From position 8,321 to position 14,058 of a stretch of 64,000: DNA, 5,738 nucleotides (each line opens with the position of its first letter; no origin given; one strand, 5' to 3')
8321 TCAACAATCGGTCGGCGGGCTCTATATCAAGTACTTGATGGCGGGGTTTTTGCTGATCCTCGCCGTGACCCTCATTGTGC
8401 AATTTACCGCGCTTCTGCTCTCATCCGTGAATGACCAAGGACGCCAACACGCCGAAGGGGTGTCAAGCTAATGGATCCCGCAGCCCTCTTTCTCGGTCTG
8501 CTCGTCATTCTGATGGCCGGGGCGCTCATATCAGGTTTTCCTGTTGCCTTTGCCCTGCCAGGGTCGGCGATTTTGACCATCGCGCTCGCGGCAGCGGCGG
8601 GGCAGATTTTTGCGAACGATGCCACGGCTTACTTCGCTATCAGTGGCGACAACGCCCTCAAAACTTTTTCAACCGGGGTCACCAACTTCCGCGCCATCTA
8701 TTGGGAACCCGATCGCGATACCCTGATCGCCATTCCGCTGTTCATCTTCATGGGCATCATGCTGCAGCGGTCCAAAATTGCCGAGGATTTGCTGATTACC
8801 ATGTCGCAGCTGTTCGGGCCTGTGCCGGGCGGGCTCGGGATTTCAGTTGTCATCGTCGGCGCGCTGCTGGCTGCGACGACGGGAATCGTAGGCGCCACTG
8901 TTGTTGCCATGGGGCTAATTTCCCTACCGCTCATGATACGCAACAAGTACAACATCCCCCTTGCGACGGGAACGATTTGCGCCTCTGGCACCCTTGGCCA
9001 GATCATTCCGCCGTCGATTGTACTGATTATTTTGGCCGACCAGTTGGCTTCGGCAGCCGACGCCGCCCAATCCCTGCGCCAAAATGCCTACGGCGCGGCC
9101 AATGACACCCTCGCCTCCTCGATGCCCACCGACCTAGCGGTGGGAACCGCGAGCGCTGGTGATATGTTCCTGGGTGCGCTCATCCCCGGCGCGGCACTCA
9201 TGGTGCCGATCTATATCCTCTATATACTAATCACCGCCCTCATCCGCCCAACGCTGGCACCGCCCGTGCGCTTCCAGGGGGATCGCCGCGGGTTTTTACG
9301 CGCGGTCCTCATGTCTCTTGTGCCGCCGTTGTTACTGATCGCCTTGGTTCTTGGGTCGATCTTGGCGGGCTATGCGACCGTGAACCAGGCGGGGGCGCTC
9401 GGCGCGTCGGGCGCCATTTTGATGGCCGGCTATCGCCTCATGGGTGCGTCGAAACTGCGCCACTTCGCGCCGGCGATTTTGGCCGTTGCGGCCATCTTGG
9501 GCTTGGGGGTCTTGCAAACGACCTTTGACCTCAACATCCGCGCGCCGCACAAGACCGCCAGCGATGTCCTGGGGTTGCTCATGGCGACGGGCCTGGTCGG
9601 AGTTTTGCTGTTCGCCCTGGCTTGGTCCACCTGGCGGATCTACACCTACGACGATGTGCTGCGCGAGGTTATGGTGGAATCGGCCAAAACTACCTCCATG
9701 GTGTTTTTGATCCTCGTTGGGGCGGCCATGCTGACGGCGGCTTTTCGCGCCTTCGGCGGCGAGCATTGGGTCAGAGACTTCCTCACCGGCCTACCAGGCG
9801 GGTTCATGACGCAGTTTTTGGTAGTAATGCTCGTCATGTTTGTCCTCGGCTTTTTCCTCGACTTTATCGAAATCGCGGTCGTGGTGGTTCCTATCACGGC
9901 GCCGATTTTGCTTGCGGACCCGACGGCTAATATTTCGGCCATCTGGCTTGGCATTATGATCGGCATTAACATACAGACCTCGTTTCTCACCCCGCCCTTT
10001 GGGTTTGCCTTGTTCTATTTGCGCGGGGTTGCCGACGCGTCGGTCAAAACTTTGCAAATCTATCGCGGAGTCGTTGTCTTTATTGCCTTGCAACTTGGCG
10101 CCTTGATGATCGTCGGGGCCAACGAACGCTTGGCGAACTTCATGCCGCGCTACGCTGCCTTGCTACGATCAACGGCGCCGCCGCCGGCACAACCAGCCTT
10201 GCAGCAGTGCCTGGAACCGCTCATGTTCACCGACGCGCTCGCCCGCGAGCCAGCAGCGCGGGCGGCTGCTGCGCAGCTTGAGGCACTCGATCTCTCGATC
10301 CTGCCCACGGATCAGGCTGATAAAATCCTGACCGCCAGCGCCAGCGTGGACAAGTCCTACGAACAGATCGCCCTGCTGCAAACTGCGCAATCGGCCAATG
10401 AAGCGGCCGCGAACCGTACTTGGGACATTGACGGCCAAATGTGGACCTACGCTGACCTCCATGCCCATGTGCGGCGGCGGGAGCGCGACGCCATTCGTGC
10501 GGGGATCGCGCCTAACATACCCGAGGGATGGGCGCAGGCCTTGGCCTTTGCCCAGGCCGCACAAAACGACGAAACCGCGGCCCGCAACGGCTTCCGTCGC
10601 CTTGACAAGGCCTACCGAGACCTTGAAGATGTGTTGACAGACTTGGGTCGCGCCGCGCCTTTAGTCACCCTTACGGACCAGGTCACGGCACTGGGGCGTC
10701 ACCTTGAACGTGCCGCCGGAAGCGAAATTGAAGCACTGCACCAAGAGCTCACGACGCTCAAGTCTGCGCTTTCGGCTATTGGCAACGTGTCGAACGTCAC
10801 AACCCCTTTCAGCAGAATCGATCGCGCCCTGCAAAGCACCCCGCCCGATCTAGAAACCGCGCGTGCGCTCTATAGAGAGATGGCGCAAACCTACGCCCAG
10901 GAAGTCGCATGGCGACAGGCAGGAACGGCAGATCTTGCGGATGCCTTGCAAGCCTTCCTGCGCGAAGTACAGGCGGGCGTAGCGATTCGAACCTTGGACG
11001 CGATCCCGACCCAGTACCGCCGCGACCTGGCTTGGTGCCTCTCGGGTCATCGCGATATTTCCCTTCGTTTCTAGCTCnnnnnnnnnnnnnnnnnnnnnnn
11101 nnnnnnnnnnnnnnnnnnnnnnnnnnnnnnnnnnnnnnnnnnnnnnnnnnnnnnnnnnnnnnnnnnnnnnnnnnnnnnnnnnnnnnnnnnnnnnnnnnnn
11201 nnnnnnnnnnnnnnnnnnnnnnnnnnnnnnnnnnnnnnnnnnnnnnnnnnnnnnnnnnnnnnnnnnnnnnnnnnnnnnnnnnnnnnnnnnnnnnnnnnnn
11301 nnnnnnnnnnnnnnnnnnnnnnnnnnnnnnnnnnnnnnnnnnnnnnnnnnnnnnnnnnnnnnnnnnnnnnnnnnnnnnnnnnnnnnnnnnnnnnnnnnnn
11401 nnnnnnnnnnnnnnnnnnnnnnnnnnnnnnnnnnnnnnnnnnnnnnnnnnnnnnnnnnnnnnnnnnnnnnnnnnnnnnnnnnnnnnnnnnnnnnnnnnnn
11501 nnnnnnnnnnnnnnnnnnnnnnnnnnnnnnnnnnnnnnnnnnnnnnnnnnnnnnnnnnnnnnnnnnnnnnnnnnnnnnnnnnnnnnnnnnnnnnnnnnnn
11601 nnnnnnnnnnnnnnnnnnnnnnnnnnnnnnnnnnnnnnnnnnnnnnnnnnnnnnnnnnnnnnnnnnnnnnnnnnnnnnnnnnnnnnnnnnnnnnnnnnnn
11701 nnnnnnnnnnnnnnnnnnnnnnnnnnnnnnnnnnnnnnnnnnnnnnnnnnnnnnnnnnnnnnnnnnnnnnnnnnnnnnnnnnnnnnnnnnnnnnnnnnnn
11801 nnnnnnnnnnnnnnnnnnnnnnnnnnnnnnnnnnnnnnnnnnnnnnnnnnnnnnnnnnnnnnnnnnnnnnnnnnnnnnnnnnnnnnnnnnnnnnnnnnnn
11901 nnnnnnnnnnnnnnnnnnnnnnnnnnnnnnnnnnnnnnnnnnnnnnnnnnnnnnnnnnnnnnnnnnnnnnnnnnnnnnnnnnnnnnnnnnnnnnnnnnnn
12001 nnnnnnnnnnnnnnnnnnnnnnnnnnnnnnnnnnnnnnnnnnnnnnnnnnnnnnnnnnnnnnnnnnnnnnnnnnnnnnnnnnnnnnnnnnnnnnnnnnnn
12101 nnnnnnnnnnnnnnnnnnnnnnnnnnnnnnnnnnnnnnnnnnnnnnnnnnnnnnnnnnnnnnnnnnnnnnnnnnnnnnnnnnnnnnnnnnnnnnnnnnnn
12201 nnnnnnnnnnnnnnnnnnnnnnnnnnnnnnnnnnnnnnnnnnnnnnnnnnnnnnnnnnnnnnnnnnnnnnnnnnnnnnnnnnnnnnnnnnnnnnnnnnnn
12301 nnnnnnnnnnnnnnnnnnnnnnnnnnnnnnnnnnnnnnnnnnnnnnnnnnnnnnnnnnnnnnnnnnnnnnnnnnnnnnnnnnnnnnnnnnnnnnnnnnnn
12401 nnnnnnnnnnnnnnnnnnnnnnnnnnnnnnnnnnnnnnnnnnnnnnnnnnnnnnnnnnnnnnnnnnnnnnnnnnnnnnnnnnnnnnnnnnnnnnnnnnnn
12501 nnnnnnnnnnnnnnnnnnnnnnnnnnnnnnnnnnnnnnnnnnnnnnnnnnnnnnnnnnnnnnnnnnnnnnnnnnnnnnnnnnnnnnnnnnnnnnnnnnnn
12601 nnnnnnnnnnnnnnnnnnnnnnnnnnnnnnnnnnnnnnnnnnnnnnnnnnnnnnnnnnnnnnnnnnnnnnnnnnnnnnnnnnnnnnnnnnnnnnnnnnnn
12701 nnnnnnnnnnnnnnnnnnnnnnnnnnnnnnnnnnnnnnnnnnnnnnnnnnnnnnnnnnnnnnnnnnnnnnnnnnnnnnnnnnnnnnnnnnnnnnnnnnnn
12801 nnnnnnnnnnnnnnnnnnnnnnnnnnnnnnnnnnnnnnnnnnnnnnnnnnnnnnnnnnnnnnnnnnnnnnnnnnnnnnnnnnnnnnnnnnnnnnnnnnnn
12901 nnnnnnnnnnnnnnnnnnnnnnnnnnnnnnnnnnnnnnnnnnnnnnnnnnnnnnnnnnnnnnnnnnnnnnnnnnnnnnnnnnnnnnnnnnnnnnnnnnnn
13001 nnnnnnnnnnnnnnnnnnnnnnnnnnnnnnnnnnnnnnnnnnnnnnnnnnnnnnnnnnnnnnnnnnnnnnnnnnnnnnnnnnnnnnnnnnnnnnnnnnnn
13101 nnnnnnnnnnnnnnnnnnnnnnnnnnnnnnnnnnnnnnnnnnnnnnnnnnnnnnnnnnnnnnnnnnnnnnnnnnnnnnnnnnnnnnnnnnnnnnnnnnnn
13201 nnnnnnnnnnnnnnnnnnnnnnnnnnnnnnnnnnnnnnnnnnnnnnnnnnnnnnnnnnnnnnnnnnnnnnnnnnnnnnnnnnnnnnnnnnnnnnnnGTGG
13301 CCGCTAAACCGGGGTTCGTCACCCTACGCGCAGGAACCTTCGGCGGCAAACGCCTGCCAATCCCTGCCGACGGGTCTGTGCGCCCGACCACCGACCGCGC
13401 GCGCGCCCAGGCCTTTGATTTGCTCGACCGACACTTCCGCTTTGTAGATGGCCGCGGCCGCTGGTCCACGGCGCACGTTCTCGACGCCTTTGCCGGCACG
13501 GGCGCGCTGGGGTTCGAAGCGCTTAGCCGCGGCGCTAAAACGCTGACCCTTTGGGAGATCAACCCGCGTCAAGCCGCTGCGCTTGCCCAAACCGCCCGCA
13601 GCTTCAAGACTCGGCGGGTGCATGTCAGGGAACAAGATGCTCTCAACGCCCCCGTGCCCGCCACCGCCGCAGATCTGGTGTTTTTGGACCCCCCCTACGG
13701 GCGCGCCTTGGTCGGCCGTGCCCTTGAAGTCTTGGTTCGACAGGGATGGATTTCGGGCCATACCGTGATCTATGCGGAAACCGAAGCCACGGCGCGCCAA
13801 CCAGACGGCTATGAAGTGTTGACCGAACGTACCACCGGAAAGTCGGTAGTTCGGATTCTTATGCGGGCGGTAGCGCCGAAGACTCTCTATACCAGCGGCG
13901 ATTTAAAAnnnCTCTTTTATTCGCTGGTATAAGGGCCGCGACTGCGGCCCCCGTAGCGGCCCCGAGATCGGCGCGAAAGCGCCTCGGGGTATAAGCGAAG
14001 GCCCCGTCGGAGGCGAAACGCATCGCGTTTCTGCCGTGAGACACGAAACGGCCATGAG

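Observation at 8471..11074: TRAP DctM large permease with an in-frame ~300-aa C-terminal soluble, Ala-rich, helical extension of unknown function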

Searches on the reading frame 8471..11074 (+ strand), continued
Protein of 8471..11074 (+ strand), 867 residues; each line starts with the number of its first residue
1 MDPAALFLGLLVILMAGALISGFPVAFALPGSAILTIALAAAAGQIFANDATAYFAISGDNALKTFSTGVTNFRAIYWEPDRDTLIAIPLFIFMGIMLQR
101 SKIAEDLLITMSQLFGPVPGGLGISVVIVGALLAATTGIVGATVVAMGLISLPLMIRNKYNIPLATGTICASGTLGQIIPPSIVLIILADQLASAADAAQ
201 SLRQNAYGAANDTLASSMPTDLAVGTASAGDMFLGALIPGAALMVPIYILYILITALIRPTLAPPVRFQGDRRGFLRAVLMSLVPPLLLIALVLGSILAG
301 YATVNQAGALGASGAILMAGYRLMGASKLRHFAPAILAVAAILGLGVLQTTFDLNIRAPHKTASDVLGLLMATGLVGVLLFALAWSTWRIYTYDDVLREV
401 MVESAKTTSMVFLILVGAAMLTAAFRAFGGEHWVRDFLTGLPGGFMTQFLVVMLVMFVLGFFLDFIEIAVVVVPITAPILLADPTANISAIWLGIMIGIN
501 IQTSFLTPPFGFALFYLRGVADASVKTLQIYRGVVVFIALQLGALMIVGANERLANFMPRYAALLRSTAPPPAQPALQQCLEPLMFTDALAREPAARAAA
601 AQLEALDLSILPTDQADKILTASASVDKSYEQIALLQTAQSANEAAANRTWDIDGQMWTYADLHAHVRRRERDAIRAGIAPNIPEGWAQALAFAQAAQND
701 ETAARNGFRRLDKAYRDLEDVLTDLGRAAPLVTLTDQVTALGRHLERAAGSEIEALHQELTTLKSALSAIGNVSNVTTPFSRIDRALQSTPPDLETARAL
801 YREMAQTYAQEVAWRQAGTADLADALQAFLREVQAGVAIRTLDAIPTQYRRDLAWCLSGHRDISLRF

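Call 67: fold_search(model_id=the predicted structure, library=pdb)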
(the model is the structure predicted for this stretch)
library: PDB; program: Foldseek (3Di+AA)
matches with E <= 10: 309; with E <= 0.001: 12
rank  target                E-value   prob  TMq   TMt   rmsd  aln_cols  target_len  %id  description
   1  9pym_A                4.8e-09  1.00  0.42  0.59   5.5       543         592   19  Cryo-EM structure of the isethionate TRAP transporter IseQM from Oleidesulfovibrio alaskensis with bound isethionate (released 2025-11-12)
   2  7qha_B                7.5e-09  1.00  0.41  0.79   6.5       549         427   18  Cryo-EM structure of the Tripartite ATP-independent Periplasmic (TRAP) transporter SiaQM from Photobacterium profundum (released 2022-12-21)
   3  8y4w_A                6.5e-08  1.00  0.40  0.55   8.1       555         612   16  Sialic acid bound form of Tripartite ATP-independent Periplasmic (TRAP) transporter from Fusobacterium nucleatum. (released 2024-12-11)
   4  8thi_A                6.8e-08  1.00  0.41  0.56   7.9       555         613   16  Cryo-EM structure of the Tripartite ATP-independent Periplasmic (TRAP) transporter SiaQM from Haemophilus influenzae ( (released 2023-11-22)
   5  8thi_B                1.9e-07  1.00  0.42  0.58   6.7       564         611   16  Cryo-EM structure of the Tripartite ATP-independent Periplasmic (TRAP) transporter SiaQM from Haemophilus influenzae ( (released 2023-11-22)
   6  7qe5_A                6.6e-07  1.00  0.36  0.49   8.4       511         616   16  Structure of the membrane domains of the sialic acid TRAP transporter HiSiaQM from Haemophilus influenzae (released 2022-07-27)
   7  8thj_A                8.9e-07  1.00  0.40  0.55   8.3       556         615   16  Cryo-EM structure of the Tripartite ATP-independent Periplasmic (TRAP) transporter SiaQM from Haemophilus influenzae ( (released 2023-11-22)
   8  8zkw_B                5.5e-04  1.00  0.30  0.45  14.3       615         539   14  Cryo-EM structure of the Drosophila INDY (apo-asymmetric, pH 6) (released 2025-01-29)
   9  8y5w_A                6.1e-04  1.00  0.26  0.39  17.7       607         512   12  human NaS1 intermediate state 2 (released 2025-01-22)
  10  8y5z_A                7.1e-04  1.00  0.27  0.41  14.3       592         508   12  human NaS1 inward state (released 2025-01-22)
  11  8zl2_A                8.5e-04  1.00  0.22  0.31  19.1       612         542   15  Cryo-EM structure of the Drosophila INDY (DIDS-bound asymmetric, pH 6) (released 2025-01-29)
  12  8zl1_A                9.9e-04  1.00  0.25  0.36  14.8       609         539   13  Cryo-EM structure of the Drosophila INDY (apo outward-open, pH 6) (released 2025-01-29)
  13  8uvb_A                1.1e-03  1.00  0.27  0.46  17.0       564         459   14  Structure of NaCT-PF4a complex (released 2024-12-25)
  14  8y5u_A                1.1e-03  1.00  0.26  0.40  17.1       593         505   12  human NaS1 intermediate state 1 (released 2025-01-22)
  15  9mcr_A                2.1e-03  1.00  0.24  0.37  13.2       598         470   13  Plant chloroplast dicarboxylate transporter AtDiT1 (released 2026-03-11)
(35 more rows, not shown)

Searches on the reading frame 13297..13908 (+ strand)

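Call 84: search_protein_families(library=pfam, proteins=[window:13297-13908:+], max_evalue=0.001)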
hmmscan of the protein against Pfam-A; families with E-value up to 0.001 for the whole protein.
window:13297-13908:+ (204 aa): 5 families
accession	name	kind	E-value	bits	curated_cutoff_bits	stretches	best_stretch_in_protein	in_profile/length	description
PF03602.21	Cons_hypoth95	-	1.3e-35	123.1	24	1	12-187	5-180/182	Conserved hypothetical protein 95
PF13649.12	Methyltransf_25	-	9.7e-06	26.6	27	1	61-130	1-70/97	Methyltransferase domain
PF05175.20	MTS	-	5.4e-05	23.3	23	1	59-136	33-110/170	Methyltransferase small domain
PF13847.12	Methyltransf_31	-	0.00011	22.3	27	1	59-131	5-81/145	Methyltransferase domain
PF02086.21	MethyltransfD12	-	0.00047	20.4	22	0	95-135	147-186/253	D12 class N6 adenine-specific DNA methyltransferase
